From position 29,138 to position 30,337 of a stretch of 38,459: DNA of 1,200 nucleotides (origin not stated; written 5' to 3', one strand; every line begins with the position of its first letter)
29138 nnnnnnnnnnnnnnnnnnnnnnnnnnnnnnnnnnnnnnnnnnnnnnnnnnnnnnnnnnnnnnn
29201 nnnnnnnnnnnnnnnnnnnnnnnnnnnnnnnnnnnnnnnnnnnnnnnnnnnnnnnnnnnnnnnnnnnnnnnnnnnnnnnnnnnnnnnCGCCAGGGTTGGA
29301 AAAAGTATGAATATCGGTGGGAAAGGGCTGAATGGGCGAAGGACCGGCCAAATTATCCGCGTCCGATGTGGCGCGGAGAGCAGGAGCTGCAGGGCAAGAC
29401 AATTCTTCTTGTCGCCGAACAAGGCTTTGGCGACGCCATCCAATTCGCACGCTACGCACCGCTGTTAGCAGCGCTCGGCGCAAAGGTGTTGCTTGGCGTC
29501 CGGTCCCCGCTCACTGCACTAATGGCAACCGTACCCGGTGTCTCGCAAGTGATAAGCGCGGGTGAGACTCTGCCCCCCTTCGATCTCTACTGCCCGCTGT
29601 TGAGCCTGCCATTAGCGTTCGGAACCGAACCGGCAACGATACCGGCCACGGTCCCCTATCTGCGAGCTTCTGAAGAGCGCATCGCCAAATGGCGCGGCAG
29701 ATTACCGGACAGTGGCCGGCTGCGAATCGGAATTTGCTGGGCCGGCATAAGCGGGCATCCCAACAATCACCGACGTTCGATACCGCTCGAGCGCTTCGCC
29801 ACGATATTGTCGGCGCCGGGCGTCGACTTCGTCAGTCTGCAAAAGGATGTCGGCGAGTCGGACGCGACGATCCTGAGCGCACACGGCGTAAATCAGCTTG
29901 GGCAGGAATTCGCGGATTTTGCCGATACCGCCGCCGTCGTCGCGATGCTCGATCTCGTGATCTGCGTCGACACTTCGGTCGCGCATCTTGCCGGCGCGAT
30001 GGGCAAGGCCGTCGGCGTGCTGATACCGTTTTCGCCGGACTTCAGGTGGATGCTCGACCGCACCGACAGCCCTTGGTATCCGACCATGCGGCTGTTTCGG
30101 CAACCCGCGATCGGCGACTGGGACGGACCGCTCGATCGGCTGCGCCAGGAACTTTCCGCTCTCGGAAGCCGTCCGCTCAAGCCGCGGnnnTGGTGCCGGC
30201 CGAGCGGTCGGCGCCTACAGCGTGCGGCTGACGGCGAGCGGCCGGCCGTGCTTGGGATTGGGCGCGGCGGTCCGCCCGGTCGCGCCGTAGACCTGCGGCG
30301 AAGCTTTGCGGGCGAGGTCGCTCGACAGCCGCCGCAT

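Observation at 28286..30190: TPR + GT9-like glycosyltransferase encoded within the flagellar cluster: candidate protein glycosyltransferase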

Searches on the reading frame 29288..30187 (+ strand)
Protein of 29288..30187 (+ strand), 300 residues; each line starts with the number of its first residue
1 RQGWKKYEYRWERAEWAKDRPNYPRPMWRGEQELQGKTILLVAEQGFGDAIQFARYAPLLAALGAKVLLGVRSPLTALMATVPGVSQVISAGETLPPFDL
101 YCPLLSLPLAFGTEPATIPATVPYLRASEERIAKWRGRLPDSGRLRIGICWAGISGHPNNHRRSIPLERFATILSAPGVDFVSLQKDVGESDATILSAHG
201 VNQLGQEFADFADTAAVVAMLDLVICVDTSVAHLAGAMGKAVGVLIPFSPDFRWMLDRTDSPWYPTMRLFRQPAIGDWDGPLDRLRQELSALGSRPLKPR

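Call 14: find_homologous_proteins(query=window:29288-30187:+, max_evalue=0.001)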
Query window:29288-30187:+ (300 aa): 8000 proteins with E <= 0.001 among 8000 candidates; the best 120 are listed.
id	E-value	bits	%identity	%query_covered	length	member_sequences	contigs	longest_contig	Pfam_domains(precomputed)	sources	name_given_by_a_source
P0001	6.5e-169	580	83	100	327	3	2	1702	-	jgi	jgi:hypothetical protein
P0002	3.8e-154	531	80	96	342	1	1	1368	-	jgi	-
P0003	1.2e-153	529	78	100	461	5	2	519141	PF13431.13,PF13414.13,PF13176.13,PF13428.13,PF13374.13,PF14559.13,PF13371.13,PF00515.35,PF13424.13,PF13432.13,PF13181.13,PF07719.24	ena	-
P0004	3.0e-152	525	78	98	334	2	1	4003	-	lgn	-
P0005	1.4e-150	519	76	100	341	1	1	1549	-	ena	-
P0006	3.5e-147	508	74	100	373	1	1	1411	PF14559.13,PF13414.13,PF00515.35,PF13432.13,PF07719.24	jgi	-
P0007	2.0e-142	493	70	100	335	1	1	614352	-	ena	-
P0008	1.5e-141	490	78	92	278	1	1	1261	-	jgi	-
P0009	3.3e-141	489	74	98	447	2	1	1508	PF14559.13,PF13431.13,PF13414.13,PF13371.13,PF00515.35,PF13424.13,PF13432.13,PF13428.13,PF13181.13,PF07719.24,PF13374.13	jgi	jgi:hypothetical protein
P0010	1.1e-138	480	68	100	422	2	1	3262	PF14559.13,PF13414.13,PF13371.13,PF00515.35,PF13424.13,PF13432.13,PF13428.13,PF13181.13,PF07719.24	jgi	jgi:hypothetical protein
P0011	1.2e-138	480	71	100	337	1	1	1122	-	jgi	-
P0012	7.7e-138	477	70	100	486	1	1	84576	PF13431.13,PF23914.2,PF13414.13,PF13176.13,PF13428.13,PF13374.13,PF14559.13,PF13371.13,PF00515.35,PF13424.13,PF13432.13,PF13181.13,PF07719.24,PF13174.13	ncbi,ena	-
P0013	7.8e-138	477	70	100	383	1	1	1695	PF13371.13,PF00515.35,PF07719.24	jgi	jgi:tetratricopeptide (TPR) repeat protein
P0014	1.7e-137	476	71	98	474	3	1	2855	PF13431.13,PF23914.2,PF13414.13,PF13176.13,PF13428.13,PF14559.13,PF13371.13,PF00515.35,PF12895.14,PF13424.13,PF13432.13,PF13181.13,PF07719.24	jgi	jgi:tetratricopeptide (TPR) repeat protein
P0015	2.0e-137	476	70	100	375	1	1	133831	PF00515.35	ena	-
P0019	1.2e-136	474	68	100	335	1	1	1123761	-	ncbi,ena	-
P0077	2.4e-123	430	62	100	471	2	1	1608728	PF13431.13,PF23914.2,PF13414.13,PF12569.15,PF13428.13,PF13374.13,PF14559.13,PF13371.13,PF00515.35,PF13424.13,PF13432.13,PF13181.13,PF07719.24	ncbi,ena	-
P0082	1.3e-122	427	63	99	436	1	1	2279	PF13431.13,PF13414.13,PF13176.13,PF13428.13,PF13374.13,PF14559.13,PF13371.13,PF00515.35,PF13424.13,PF13432.13,PF13181.13,PF01075.24,PF07719.24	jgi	jgi:Tetratricopeptide repeat/Glycosyltransferase family 9 (heptosyltransferase)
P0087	1.2e-121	424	63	98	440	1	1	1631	PF13414.13,PF13371.13,PF00515.35,PF13424.13,PF13176.13,PF13432.13,PF13428.13,PF13181.13,PF01075.24,PF07719.24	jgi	jgi:hypothetical protein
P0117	6.4e-111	389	57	98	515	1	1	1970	PF03704.24,PF13431.13,PF23914.2,PF13414.13,PF13176.13,PF12569.15,PF13428.13,PF13374.13,PF07721.21,PF14559.13,PF24575.2,PF13371.13,PF00515.35,PF12895.14,PF13424.13,PF21033.5,PF13432.13,PF13181.13,PF01075.24,PF07719.24,PF13174.13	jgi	-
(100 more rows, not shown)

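Call 16: search_solved_structures(query=window:29288-30187:+, max_evalue=10, show_alignments=2)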
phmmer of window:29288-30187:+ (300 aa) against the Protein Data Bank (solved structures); distinct sequences matched with E-value up to 10: 1.
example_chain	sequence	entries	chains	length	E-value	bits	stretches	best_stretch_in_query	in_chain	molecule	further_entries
9s8a_A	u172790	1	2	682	0.32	13.8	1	237-277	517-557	Sulfatase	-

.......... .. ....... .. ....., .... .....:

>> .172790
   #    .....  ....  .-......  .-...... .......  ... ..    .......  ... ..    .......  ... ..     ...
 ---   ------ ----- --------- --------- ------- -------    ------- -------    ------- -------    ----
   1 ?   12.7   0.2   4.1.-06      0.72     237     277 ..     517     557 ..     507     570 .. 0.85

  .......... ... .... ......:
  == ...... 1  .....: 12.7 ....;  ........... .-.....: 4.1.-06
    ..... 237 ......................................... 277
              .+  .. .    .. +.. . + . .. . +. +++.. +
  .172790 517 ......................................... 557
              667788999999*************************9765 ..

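Call 26: find_encoding_contigs(protein=P0003, flank=8000, max_places=2)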
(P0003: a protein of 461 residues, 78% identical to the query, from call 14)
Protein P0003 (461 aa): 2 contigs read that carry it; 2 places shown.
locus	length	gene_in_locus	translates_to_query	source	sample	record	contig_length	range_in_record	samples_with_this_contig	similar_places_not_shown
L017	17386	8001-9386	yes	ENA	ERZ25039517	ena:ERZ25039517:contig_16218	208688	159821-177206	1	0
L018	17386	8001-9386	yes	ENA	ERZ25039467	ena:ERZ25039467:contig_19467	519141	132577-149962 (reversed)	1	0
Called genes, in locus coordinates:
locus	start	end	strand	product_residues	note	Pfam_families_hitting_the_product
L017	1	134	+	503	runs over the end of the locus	-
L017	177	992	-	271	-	-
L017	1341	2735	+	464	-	PF00669:Flagellin_N (weak)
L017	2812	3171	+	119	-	PF00700:Flagellin_C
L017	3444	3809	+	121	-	PF07309:FlaF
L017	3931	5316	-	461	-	PF13522:GATase_6, PF13537:GATase_7, PF00733:Asn_synthase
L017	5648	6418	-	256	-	-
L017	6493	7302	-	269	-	-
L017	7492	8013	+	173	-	-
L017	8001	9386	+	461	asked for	PF13424:TPR_12 (weak), PF00515:TPR_1 (weak), PF07719:TPR_2 (weak), PF13414:TPR_11 (weak), PF13432:TPR_16 (weak), PF14559:TPR_19 (weak), PF00515:TPR_1 (weak), PF13414:TPR_11 (weak), +6 more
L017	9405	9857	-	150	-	-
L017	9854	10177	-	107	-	PF10135:Rod-binding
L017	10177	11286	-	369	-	PF02119:FlgI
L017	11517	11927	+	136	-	PF10768:FliX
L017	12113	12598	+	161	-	PF21157:DksA_N, PF01258:zf-dskA_traR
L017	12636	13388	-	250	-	PF00378:ECH_1, PF16113:ECH_2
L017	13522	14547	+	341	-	PF08240:ADH_N, PF00107:ADH_zinc_N, PF13602:ADH_zinc_N_2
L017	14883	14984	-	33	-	-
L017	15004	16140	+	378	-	PF00501:AMP-binding, PF13193:AMP-binding_C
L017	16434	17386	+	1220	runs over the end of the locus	PF01590:GAF, PF13185:GAF_2, PF13492:GAF_3, PF01590:GAF, PF13185:GAF_2, PF13492:GAF_3, PF01590:GAF, PF13185:GAF_2, +11 more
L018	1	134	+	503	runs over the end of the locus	-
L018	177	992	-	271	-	-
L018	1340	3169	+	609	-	PF00669:Flagellin_N (weak), PF00700:Flagellin_C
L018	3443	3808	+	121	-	PF07309:FlaF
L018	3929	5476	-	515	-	PF13522:GATase_6, PF13537:GATase_7, PF00733:Asn_synthase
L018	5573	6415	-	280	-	-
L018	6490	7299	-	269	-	-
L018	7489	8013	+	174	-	PF13424:TPR_12 (faint), PF07721:TPR_4 (faint), PF07719:TPR_2 (faint), PF13432:TPR_16 (weak), PF14559:TPR_19, PF13432:TPR_16, PF14559:TPR_19 (weak), PF00515:TPR_1 (weak), +4 more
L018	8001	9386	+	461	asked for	PF13424:TPR_12 (weak), PF00515:TPR_1 (weak), PF07719:TPR_2 (weak), PF13414:TPR_11 (weak), PF13432:TPR_16 (weak), PF14559:TPR_19 (weak), PF00515:TPR_1 (weak), PF13414:TPR_11 (weak), +6 more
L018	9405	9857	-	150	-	-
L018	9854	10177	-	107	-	PF10135:Rod-binding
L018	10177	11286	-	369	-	PF02119:FlgI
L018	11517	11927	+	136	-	PF10768:FliX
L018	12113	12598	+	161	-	PF21157:DksA_N, PF01258:zf-dskA_traR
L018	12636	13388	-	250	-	PF00378:ECH_1, PF16113:ECH_2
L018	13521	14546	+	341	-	PF08240:ADH_N, PF00107:ADH_zinc_N, PF13602:ADH_zinc_N_2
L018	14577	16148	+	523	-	PF00501:AMP-binding, PF13193:AMP-binding_C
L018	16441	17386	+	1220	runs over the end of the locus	PF01590:GAF, PF13185:GAF_2, PF13492:GAF_3, PF01590:GAF, PF13185:GAF_2, PF13492:GAF_3, PF01590:GAF, PF13185:GAF_2, +12 more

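Call 27: find_encoding_contigs(protein=P0019, flank=8000, max_places=2)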
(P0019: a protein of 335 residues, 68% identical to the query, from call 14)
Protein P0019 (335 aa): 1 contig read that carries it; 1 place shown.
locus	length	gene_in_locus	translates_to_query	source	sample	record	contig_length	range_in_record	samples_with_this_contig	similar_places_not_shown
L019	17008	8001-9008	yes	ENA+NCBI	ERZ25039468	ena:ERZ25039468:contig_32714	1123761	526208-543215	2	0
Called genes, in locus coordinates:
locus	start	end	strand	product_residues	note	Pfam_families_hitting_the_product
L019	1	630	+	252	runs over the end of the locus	PF06429:Flg_bbr_C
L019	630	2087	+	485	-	-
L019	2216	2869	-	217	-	PF07378:FlbT, PF07309:FlaF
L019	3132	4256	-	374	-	PF00669:Flagellin_N (weak), PF00700:Flagellin_C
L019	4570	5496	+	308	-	-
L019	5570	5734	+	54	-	-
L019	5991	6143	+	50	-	-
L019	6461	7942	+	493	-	-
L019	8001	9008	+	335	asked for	-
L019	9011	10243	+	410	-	PF00515:TPR_1 (faint), PF07719:TPR_2 (faint), PF13176:TPR_7 (faint), PF13181:TPR_8 (faint), PF13424:TPR_12 (weak), PF13432:TPR_16, PF14559:TPR_19 (weak), PF13371:TPR_9 (weak), +2 more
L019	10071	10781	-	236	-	-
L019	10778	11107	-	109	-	PF10135:Rod-binding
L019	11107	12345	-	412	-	PF02119:FlgI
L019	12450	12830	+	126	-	PF10768:FliX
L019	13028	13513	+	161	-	PF21157:DksA_N, PF01258:zf-dskA_traR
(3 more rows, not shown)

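Call 28: find_encoding_contigs(protein=P0077, flank=8000, max_places=2)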
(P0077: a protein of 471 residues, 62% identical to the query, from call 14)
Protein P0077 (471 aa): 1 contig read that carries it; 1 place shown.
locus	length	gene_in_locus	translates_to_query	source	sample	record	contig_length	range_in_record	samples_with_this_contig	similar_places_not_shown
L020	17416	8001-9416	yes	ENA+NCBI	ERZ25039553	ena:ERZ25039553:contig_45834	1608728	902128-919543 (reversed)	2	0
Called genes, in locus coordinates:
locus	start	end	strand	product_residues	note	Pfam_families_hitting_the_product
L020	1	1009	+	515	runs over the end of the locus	PF13522:GATase_6, PF13537:GATase_7, PF00733:Asn_synthase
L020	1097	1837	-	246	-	PF07378:FlbT, PF07309:FlaF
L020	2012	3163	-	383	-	PF00669:Flagellin_N, PF00700:Flagellin_C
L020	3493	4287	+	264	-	-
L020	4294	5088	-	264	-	-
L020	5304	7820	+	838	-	-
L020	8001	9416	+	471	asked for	PF13371:TPR_9 (faint), PF13431:TPR_17 (faint), PF23914:TPR_CcmH_CycH (faint), PF00515:TPR_1 (faint), PF13424:TPR_12, PF13432:TPR_16 (weak), PF14559:TPR_19 (weak), PF13414:TPR_11 (weak), +5 more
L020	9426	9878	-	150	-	-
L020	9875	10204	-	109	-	PF10135:Rod-binding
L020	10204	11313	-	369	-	PF02119:FlgI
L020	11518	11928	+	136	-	PF10768:FliX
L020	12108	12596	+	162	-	PF21157:DksA_N, PF01258:zf-dskA_traR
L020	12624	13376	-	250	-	PF00378:ECH_1, PF16113:ECH_2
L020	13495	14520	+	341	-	PF08240:ADH_N, PF00107:ADH_zinc_N, PF13602:ADH_zinc_N_2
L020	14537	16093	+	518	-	PF00501:AMP-binding, PF13193:AMP-binding_C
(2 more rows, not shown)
